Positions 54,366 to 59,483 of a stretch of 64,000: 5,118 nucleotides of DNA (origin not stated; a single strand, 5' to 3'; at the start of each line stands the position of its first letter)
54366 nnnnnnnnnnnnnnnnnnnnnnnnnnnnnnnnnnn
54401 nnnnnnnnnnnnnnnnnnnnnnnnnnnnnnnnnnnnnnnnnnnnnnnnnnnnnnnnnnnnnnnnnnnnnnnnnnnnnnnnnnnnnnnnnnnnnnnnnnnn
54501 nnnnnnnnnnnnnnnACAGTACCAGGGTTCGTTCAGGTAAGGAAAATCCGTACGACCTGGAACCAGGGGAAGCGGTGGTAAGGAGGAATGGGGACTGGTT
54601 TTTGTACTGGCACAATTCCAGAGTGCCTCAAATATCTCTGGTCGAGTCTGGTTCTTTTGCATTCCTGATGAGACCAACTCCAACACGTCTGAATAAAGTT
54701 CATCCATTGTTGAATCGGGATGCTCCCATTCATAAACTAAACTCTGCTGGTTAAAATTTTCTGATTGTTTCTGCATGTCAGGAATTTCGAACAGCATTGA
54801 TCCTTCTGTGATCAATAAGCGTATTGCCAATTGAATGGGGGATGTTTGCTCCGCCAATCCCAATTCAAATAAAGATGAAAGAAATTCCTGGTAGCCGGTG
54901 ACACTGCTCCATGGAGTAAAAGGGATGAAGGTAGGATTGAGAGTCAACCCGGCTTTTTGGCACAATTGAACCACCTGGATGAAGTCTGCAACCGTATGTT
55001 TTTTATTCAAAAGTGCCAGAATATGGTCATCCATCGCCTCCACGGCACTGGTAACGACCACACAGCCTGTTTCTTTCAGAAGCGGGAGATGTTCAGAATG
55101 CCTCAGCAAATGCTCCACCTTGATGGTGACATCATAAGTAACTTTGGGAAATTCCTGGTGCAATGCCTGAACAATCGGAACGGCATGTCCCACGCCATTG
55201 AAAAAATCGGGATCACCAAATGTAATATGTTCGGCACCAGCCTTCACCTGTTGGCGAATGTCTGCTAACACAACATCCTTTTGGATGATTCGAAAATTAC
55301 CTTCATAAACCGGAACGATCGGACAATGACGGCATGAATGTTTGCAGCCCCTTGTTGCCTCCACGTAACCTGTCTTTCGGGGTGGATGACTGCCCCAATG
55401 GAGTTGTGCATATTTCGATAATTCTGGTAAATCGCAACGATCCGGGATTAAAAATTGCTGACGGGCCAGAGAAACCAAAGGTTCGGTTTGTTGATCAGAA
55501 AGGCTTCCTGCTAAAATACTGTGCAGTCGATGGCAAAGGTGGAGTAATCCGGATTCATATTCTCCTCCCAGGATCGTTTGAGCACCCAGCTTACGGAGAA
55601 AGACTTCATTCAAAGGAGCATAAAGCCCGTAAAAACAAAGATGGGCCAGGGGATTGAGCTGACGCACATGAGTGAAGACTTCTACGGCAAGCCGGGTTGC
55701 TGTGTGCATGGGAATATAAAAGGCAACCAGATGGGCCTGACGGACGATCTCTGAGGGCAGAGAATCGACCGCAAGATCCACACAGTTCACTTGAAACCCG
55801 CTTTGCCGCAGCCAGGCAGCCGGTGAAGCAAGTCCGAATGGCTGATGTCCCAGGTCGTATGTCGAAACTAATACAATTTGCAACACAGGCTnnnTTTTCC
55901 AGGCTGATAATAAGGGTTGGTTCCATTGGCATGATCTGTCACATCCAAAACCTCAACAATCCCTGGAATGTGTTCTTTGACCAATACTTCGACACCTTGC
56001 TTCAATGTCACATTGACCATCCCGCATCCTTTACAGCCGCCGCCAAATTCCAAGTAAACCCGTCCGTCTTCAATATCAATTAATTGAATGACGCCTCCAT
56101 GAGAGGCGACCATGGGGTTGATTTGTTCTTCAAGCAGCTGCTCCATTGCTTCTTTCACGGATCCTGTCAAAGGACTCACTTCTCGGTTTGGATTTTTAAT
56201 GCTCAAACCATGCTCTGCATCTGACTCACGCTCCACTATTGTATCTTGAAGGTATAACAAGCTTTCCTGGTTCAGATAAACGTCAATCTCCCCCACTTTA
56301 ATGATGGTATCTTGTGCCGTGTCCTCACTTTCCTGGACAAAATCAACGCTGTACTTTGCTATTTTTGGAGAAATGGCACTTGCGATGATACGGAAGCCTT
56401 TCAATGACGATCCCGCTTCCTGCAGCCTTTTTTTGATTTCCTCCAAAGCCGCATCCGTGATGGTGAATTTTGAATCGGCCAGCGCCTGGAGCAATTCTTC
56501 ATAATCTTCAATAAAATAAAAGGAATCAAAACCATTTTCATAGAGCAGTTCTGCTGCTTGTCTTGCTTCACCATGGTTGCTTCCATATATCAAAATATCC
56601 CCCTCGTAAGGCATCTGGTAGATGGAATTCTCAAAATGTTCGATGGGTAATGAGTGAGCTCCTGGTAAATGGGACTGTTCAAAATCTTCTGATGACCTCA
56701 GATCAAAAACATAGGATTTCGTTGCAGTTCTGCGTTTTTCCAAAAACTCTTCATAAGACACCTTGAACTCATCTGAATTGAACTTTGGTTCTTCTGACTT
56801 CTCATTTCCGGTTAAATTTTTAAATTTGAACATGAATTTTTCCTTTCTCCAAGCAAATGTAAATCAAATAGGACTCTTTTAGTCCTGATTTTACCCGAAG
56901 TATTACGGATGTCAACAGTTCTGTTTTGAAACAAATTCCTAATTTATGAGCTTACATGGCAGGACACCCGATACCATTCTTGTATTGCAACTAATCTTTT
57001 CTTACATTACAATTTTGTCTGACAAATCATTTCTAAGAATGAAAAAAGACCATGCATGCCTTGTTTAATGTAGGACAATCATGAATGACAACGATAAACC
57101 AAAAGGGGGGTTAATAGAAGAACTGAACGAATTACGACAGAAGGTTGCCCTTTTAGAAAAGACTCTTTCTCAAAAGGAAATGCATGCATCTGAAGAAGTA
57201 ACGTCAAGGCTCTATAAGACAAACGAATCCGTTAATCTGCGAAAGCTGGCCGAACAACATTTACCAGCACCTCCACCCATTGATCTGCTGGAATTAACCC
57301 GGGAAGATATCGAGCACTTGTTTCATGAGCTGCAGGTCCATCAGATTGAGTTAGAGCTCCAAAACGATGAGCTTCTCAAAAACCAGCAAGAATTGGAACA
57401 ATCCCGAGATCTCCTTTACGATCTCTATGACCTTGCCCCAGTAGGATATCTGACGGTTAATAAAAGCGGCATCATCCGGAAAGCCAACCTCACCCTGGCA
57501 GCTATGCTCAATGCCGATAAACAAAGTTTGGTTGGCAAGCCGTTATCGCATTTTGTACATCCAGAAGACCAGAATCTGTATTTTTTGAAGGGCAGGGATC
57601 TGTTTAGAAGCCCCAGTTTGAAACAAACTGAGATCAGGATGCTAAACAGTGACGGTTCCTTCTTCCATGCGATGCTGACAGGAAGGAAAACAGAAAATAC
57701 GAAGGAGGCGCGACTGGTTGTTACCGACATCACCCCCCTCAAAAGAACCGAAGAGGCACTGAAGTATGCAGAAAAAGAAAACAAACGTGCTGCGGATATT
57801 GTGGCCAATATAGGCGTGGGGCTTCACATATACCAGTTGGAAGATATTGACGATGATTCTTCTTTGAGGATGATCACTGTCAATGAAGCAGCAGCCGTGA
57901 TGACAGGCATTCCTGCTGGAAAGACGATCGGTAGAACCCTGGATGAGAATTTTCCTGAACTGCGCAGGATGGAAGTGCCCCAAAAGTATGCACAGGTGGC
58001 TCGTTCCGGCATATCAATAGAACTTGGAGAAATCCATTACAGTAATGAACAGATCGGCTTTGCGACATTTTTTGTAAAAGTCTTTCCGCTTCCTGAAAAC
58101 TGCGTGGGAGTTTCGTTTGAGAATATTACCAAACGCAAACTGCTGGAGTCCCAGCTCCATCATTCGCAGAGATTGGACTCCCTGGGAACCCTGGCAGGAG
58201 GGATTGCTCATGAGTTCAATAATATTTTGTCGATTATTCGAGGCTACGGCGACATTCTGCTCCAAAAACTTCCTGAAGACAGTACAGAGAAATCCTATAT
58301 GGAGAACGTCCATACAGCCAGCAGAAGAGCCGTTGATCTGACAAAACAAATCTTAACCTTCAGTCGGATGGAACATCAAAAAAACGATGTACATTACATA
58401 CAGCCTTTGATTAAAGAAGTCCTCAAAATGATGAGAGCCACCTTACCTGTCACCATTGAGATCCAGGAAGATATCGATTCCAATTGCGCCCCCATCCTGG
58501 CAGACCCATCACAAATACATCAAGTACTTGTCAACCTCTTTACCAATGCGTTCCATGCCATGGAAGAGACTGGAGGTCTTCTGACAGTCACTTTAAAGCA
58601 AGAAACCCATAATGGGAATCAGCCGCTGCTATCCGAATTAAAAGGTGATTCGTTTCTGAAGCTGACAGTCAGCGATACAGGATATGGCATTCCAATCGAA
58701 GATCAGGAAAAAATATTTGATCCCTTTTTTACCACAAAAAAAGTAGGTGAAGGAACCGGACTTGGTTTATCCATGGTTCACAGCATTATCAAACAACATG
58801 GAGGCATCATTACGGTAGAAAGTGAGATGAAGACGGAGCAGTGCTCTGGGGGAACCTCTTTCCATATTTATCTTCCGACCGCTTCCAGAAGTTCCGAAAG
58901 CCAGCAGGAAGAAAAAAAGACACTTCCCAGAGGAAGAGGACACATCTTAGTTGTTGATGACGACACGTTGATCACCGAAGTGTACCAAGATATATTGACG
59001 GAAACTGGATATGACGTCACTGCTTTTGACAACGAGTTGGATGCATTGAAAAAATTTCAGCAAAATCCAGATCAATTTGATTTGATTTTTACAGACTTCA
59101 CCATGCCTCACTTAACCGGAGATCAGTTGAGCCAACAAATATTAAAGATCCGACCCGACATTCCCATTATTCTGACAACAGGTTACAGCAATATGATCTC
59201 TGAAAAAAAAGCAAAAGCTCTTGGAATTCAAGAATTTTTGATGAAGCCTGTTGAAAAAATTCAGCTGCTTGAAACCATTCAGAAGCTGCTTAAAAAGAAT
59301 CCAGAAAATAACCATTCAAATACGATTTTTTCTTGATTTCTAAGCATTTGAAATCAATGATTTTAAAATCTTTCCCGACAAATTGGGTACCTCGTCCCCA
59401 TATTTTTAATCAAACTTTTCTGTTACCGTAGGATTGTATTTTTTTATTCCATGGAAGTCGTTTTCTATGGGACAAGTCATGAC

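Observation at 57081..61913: Tandem paralogous PAS hybrid histidine kinases separated by, and translationally coupled to, a STAS-domain gene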

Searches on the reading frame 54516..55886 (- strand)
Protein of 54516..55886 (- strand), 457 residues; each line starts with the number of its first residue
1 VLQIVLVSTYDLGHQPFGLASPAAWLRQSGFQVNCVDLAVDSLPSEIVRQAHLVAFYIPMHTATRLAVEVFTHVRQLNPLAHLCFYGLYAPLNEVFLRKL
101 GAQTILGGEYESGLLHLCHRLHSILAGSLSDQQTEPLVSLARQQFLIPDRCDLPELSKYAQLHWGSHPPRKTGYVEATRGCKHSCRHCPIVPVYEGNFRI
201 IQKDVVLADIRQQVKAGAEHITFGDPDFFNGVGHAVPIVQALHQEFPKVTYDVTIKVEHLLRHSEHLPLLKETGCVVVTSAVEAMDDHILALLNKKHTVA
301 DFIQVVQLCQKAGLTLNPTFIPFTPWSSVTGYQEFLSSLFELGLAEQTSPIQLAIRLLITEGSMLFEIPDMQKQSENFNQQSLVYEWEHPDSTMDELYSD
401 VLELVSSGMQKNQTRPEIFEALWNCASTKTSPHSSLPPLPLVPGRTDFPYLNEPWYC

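Call 4: search_protein_families(library=pfam, proteins=[window:54516-55886:-], max_evalue=0.01)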
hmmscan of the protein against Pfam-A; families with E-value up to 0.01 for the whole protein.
window:54516-55886:- (457 aa): 2 families
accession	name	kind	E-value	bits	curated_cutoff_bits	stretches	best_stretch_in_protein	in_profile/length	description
PF04055.27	Radical_SAM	-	2e-14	54.6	29.5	1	176-321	2-151/166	Radical SAM superfamily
PF02310.24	B12-binding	-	0.0025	18.1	32.1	1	5-82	3-83/121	B12 binding domain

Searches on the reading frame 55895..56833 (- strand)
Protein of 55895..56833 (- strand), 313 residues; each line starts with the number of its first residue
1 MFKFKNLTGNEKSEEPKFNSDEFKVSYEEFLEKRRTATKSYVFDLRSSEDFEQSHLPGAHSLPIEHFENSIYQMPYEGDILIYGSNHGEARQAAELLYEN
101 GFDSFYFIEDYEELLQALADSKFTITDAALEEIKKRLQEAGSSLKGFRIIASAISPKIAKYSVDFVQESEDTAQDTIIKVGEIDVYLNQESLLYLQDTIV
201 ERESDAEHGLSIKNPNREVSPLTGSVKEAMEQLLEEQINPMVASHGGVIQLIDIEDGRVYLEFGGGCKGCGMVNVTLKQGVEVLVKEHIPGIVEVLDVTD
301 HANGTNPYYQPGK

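Call 4: search_protein_families(library=pfam, proteins=[window:55895-56833:-], max_evalue=0.01)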
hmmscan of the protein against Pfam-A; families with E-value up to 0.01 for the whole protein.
window:55895-56833:- (313 aa): 3 families
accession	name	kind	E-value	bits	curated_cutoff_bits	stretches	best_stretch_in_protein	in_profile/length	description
PF01106.22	NifU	-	1.1e-21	77.1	27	1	231-295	2-66/67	NifU-like domain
PF00581.25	Rhodanese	-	7.2e-09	36.4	22.2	1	33-108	7-92/102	Rhodanese-like domain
PF01521.26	Fe-S_biosyn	-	3.7e-06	27.6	26.3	1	122-216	2-99/110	Iron-sulphur cluster biosynthesis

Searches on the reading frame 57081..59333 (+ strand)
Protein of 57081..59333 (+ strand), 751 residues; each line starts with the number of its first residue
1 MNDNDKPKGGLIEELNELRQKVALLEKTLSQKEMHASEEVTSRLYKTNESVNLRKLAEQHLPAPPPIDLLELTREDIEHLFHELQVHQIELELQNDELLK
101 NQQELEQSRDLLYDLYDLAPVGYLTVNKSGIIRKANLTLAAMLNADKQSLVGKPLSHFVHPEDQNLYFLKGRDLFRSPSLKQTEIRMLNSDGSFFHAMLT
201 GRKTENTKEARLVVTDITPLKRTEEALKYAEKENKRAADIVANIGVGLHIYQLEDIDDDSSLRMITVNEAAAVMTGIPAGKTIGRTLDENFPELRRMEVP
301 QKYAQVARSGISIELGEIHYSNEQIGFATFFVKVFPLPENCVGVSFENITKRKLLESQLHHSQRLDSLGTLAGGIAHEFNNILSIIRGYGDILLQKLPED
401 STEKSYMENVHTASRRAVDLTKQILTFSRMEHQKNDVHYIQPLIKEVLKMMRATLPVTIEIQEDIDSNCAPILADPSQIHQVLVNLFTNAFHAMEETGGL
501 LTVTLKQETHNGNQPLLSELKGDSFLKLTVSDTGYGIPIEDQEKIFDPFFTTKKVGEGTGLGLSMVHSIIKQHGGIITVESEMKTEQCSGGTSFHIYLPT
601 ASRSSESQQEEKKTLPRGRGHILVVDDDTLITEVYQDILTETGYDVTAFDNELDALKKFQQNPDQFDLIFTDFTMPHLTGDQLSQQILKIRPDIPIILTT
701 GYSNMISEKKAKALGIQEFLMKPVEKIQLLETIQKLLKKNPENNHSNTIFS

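Call 4: search_protein_families(library=pfam, proteins=[window:57081-59333:+], max_evalue=0.01)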
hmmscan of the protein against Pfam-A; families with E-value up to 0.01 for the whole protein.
window:57081-59333:+ (751 aa): 9 families
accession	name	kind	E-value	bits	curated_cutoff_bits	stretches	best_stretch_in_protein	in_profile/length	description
PF02518.31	HATPase_c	-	2.3e-23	83.2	26.4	1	475-600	2-109/111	Histidine kinase-, DNA gyrase B-, and HSP90-like ATPase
PF00072.30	Response_reg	-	5.6e-23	81.7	30.2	1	622-733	1-110/111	Response regulator receiver domain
PF13426.13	PAS_9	-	8e-13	49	27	1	120-218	1-102/103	PAS domain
PF00989.32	PAS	-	1.7e-12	47.8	22.6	1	115-205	6-97/113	PAS fold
PF00512.31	HisKA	-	2.9e-10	40.5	26.9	1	368-432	2-65/66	His Kinase A (phospho-acceptor) domain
PF08448.16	PAS_4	-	1.4e-09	38.6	23.1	1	259-350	12-106/110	PAS fold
PF13188.13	PAS_8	-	5.6e-05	23.3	21.8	0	244-294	10-54/65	PAS domain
PF08447.18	PAS_3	-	0.00024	21.7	25.6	1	140-213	9-86/89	PAS fold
PF24820.1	Diguanyl_cycl_sensor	-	0.0019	18.5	28.1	0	124-167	10-53/109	Diguanylate cyclase-like sensor domain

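Call 57: search_protein_families(library=ncbifam, proteins=[window:57081-59333:+], max_evalue=0.001)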
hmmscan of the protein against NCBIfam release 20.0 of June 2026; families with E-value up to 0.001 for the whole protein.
window:57081-59333:+ (751 aa): 147 families (the best 25 are shown)
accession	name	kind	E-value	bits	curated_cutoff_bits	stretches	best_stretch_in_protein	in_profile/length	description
NF010411.0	PRK13837.1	equivalog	2.7e-87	293.6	647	1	350-742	432-817/828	two-component system VirA-like sensor kinase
NF010076.0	PRK13557.1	subfamily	6.9e-80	269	631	1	345-738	140-534/540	histidine kinase famiy protein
NF046020.1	HisKinCckABruc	equivalog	7.4e-79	265.6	1000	1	81-737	196-867/868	cell cycle histidine kinase CckA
NF046026.1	HisKinCckACaul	equivalog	2.5e-69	234.1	1000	1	257-738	201-677/678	cell cycle histidine kinase CckA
NF008468.0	PRK11360.1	equivalog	1.4e-63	215.3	646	1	259-606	285-614/616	two-component system sensor histidine kinase AtoS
NF052574.1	HisKinEspCMyxo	equivalog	1e-46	159.5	1200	1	259-737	305-783/785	serine histidine kinase EspC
TIGR02956.1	TMAO_torS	equivalog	4.7e-43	147.5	676.5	1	393-748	488-831/967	TMAO reductase system sensor histidine kinase/response regulator TorS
NF052573.1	HisKinEspAMyxo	equivalog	8.3e-43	146.4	1400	1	227-694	246-705/755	serine histidine kinase EspA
NF007688.0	PRK10364.1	equivalog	2.6e-42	145.1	479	1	351-608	223-459/460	two-component system sensor histidine kinase ZraS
NF047466.1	hybrid_RR_LvrB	exception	7.4e-38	130.7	500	1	354-583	138-364/377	hybrid histidine kinase/response regulator LvrB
NF008302.0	PRK11091.1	equivalog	1.6e-37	129.2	838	1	347-746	264-652/779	aerobic respiration two-component sensor histidine kinase ArcB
NF046044.1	PnpS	equivalog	5.4e-34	117.8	400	2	374-599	176-390/390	two-component system histidine kinase PnpS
NF038297.2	hybrid_HK_HrmK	equivalog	7.2e-32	110.8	725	1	375-734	242-605/607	hybrid histidine kinase/response regulator HrmK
NF041777.1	sens_FixL_Rhizob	equivalog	6.2e-31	107.6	850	1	353-602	247-483/485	sensor protein FixL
NF008293.1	PRK11073.1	equivalog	9.5e-31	107.3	240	1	329-600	91-347/349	nitrogen regulation protein NR(II)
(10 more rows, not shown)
